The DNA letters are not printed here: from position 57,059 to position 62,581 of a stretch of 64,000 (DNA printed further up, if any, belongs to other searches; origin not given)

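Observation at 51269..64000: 12.7-kb string of three tandem mega-cytochrome genes with about 70 candidate heme sites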

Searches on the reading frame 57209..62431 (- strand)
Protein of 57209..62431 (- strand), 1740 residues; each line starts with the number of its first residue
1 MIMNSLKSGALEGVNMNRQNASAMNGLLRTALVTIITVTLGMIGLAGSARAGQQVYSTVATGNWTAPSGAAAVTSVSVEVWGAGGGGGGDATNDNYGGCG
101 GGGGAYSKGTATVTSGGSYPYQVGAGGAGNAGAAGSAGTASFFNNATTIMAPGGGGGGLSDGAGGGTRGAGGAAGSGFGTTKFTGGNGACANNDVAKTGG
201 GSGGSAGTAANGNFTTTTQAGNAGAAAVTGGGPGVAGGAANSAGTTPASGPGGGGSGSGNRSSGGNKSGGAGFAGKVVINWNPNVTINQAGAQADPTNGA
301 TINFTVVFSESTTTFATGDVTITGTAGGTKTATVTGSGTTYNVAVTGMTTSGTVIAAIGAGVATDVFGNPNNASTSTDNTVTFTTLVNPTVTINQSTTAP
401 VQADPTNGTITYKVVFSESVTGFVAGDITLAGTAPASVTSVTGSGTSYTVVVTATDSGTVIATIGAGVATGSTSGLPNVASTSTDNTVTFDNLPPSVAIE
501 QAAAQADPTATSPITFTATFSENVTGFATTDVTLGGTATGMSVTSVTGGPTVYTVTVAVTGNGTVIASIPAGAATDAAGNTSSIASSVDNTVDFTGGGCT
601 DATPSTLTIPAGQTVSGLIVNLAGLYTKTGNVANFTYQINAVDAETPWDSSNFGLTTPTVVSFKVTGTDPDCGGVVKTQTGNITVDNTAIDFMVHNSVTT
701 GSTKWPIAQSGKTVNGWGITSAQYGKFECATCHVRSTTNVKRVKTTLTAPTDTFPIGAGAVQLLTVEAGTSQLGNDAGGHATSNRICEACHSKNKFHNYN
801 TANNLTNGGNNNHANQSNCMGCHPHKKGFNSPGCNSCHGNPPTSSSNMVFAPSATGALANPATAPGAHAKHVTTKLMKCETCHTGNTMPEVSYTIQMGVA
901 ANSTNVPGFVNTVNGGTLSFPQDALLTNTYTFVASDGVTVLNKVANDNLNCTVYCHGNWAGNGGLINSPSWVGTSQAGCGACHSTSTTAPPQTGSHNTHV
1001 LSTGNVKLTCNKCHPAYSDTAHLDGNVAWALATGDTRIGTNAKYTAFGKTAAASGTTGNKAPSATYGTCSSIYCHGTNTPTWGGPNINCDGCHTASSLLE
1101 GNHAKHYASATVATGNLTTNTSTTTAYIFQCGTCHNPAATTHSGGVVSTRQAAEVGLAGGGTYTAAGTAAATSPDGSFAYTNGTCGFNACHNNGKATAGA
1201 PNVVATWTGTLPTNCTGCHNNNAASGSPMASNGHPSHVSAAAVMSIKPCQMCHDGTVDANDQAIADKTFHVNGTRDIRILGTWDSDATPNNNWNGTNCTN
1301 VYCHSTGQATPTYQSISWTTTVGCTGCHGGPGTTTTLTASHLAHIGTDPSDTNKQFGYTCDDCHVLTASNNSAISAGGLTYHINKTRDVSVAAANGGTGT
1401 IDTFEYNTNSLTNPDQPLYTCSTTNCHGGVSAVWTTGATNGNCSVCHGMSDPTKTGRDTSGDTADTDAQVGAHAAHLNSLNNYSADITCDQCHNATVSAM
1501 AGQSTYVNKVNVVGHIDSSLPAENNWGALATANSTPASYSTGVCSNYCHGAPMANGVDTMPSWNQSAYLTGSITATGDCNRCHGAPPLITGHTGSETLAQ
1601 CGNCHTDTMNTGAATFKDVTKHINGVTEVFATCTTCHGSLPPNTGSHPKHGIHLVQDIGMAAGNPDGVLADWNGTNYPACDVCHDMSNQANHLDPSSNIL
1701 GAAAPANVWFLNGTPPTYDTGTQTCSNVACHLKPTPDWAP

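Call 4: search_protein_families(library=ncbifam, proteins=[window:57209-62431:-], max_evalue=0.01)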
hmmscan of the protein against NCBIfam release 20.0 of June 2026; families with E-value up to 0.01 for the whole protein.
window:57209-62431:- (1740 aa): 1 family
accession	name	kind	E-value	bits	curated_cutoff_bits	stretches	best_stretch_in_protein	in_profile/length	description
TIGR01904.2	GSu_C4xC__C2xCH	domain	5.3e-48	160.7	27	7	1270-1344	1-73/73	CxxxxCH/CxxCH domain c-type cytochrome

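Call 5: search_protein_families(library=pfam, proteins=[window:57209-62431:-], max_evalue=0.01)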
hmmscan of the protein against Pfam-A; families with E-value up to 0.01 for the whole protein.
window:57209-62431:- (1740 aa): 7 families
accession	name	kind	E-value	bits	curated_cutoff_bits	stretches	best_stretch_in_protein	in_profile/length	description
PF14522.11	Cytochrome_C7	-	4.7e-26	90.8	24.8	3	1473-1583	5-66/67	Cytochrome c7 and related cytochrome c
PF22113.1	Mtrc-MtrF_II-IV_dom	-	7.5e-15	55.3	30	4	685-827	47-167/176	Outer membrane cytochrome MtrC/MtrF-like, domains II/IV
PF14537.11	Cytochrom_c3_2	-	2.1e-12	47.8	25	1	1578-1638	8-65/79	Cytochrome c3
PF21722.4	Gly_rich_2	-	2.1e-10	41.4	24.3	1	61-281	5-225/226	Glycine-rich domain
PF19078.6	Big_12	-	1.4e-08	35.3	27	3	491-588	1-98/102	Bacterial Ig-like domain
PF09698.15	GSu_C4xC__C2xCH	-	8.3e-07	30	21.7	2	1298-1328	2-36/36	Geobacter CxxxxCH...CXXCH motif (GSu_C4xC__C2xCH)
PF02085.21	Cytochrom_CIII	-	0.00096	19.9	22.9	1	1570-1639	24-84/101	Class III cytochrome C family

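Call 11: find_encoding_contigs(protein=window:57209-62386:-, flank=10000, max_places=6)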
Protein window:57209-62386:- (1725 aa): no gene with exactly this product is on record in the collection.

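Call 17: find_homologous_proteins(query=window:57209-62386:-, max_evalue=0.00001)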
Query window:57209-62386:- (1725 aa): 1255 proteins with E <= 0.00001 among 8000 candidates; the best 120 are listed.
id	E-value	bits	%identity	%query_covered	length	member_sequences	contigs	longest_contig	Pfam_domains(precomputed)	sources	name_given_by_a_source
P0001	0.0e+0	3803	100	100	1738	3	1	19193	PF21722.5,PF14537.12,PF09698.16,PF19078.7,PF14522.12,PF22113.2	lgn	-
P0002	0.0e+0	2620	75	85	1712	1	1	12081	PF21722.5,PF14537.12,PF09698.16,PF19078.7,PF14522.12,PF22113.2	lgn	-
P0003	0.0e+0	2617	75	85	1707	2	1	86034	PF21722.5,PF14537.12,PF09698.16,PF19078.7,PF14522.12,PF22113.2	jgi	jgi:predicted CxxxxCH...CXXCH cytochrome family protein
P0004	0.0e+0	1942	59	85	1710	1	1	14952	PF21722.5,PF14537.12,PF09698.16,PF19078.7,PF14522.12,PF22113.2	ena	-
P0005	0.0e+0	1889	55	100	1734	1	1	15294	PF21722.5,PF14537.12,PF09698.16,PF19078.7,PF14522.12,PF22113.2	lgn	-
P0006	0.0e+0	1877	58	85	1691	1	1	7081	PF21722.5,PF14537.12,PF09698.16,PF19078.7,PF14522.12,PF22113.2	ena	-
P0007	0.0e+0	1870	59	85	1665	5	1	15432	PF21722.5,PF14537.12,PF09698.16,PF19078.7,PF14522.12,PF22113.2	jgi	jgi:predicted CxxxxCH...CXXCH cytochrome family protein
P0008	0.0e+0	1853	56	19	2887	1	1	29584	PF23034.2,PF00147.24,PF19078.7,PF00041.28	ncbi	-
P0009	0.0e+0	1833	56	85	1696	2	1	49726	PF21722.5,PF14537.12,PF09698.16,PF19078.7,PF14522.12,PF22113.2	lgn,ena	-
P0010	0.0e+0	1600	57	19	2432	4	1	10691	PF19078.7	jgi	jgi:hypothetical protein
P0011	0.0e+0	1563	58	18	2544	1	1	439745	PF20954.3,PF13750.13,PF19078.7,PF23474.2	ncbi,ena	-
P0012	0.0e+0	1501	56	18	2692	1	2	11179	PF04203.19,PF19078.7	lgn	-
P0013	0.0e+0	1496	58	19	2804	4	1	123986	PF23693.2,PF01436.28,PF19078.7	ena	-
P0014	0.0e+0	1268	51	22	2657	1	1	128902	PF19078.7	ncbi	-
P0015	0.0e+0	1175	60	18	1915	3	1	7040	PF19070.7,PF04203.19,PF19078.7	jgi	-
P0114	2.2e-161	558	35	77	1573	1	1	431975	PF14537.12,PF09698.16,PF19078.7,PF14522.12,PF22113.2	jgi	-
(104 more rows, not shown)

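Call 18: find_encoding_contigs(protein=P0001, flank=10000, max_places=4)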
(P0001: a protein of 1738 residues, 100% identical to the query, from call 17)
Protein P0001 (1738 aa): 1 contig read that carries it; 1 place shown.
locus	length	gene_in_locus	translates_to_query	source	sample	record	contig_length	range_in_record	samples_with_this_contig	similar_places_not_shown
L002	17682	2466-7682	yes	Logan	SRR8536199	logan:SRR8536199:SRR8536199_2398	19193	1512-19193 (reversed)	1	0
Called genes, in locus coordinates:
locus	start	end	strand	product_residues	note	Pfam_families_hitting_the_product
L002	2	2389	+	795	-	?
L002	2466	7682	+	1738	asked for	PF21722:Gly_rich_2, PF19078:Big_12 (weak), PF14522:Cytochrome_C7 (faint), PF22113:Mtrc-MtrF_II-IV_dom (faint), PF14537:Cytochrom_c3_2 (faint), PF09698:GSu_C4xC__C2xCH (weak)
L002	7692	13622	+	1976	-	PF14522:Cytochrome_C7 (faint), PF14537:Cytochrom_c3_2 (faint), PF22113:Mtrc-MtrF_II-IV_dom (faint)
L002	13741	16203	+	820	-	PF01564:Spermine_synth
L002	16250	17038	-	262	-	PF03781:FGE-sulfatase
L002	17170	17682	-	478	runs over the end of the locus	-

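Call 19: find_encoding_contigs(protein=P0003, flank=10000, max_places=4)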
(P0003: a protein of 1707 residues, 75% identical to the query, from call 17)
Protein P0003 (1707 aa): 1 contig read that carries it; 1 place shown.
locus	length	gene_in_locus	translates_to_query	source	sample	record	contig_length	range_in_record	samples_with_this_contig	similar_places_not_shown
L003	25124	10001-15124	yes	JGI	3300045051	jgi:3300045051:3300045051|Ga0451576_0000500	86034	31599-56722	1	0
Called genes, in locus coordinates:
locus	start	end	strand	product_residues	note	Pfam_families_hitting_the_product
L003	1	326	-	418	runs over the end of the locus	PF00171:Aldedh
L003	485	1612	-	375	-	PF00696:AA_kinase, PF01472:PUA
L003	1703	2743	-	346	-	PF01018:GTP1_OBG, PF01926:MMR_HSR1, PF02421:FeoB_N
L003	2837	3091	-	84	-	PF01016:Ribosomal_L27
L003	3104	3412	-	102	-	PF00829:Ribosomal_L21p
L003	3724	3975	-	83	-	-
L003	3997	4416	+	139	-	PF12802:MarR_2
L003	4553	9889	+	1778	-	PF09698:GSu_C4xC__C2xCH (weak), PF14522:Cytochrome_C7 (weak), PF09698:GSu_C4xC__C2xCH (weak)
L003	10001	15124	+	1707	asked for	PF19078:Big_12 (faint), PF21722:Gly_rich_2, PF14522:Cytochrome_C7 (faint), PF14537:Cytochrom_c3_2 (faint), PF22113:Mtrc-MtrF_II-IV_dom (faint), PF09698:GSu_C4xC__C2xCH (weak)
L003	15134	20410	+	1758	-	PF14522:Cytochrome_C7 (faint), PF22113:Mtrc-MtrF_II-IV_dom (faint)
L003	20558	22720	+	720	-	PF13424:TPR_12 (faint), PF13428:TPR_14 (faint), PF13432:TPR_16 (faint), PF07719:TPR_2 (faint), PF13174:TPR_6 (faint), PF13431:TPR_17 (faint), PF14559:TPR_19 (faint), PF23914:TPR_CcmH_CycH (faint), +1 more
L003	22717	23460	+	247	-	PF00535:Glycos_transf_2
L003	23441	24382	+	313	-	PF03781:FGE-sulfatase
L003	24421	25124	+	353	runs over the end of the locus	-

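Call 20: search_solved_structures(query=window:57209-62386:-, max_evalue=0.01)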
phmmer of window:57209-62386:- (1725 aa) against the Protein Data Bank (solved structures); distinct sequences matched with E-value up to 0.01: 0.

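Call 28: find_encoding_contigs(protein=window:57209-62431:-, flank=10000, max_places=4)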
Protein window:57209-62431:- (1740 aa): no gene with exactly this product is on record in the collection.

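Call 34: find_encoding_contigs(protein=P0009, flank=10000, max_places=3)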
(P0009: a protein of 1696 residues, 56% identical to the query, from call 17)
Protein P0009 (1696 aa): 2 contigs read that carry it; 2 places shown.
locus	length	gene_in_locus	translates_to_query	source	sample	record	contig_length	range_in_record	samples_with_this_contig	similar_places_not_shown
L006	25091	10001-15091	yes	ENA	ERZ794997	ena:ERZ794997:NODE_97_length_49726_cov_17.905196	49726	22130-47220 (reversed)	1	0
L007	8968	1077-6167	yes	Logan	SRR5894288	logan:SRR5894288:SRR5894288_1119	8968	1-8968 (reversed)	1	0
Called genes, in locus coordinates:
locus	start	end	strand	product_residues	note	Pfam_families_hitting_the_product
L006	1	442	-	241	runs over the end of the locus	-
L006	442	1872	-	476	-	PF07719:TPR_2 (faint), PF13428:TPR_14 (faint), PF13431:TPR_17 (faint), PF13414:TPR_11 (faint), PF13432:TPR_16 (weak), PF14559:TPR_19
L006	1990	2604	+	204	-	-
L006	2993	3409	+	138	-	PF12802:MarR_2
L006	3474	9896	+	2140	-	PF14522:Cytochrome_C7 (faint), PF14537:Cytochrom_c3_2 (faint), PF09698:GSu_C4xC__C2xCH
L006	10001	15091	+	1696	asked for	PF21722:Gly_rich_2, PF19078:Big_12, PF22113:Mtrc-MtrF_II-IV_dom (faint), PF14522:Cytochrome_C7 (faint), PF14537:Cytochrom_c3_2 (faint), PF09698:GSu_C4xC__C2xCH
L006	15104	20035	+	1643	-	PF02085:Cytochrom_CIII (faint), PF09699:Paired_CXXCH_1 (faint), PF14522:Cytochrome_C7 (faint), PF22113:Mtrc-MtrF_II-IV_dom (faint)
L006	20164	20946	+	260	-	PF03781:FGE-sulfatase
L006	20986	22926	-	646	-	PF13231:PMT_2, PF13428:TPR_14 (faint), PF13424:TPR_12 (faint), PF00515:TPR_1 (faint), PF07719:TPR_2 (faint), PF13174:TPR_6 (faint), PF13181:TPR_8 (faint), PF13414:TPR_11 (weak), +5 more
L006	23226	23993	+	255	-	PF00535:Glycos_transf_2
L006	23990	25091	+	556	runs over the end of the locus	PF13231:PMT_2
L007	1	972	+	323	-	?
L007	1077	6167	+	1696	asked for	PF21722:Gly_rich_2, PF19078:Big_12, PF22113:Mtrc-MtrF_II-IV_dom (faint), PF14522:Cytochrome_C7 (faint), PF14537:Cytochrom_c3_2 (faint), PF09698:GSu_C4xC__C2xCH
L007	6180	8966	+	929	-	?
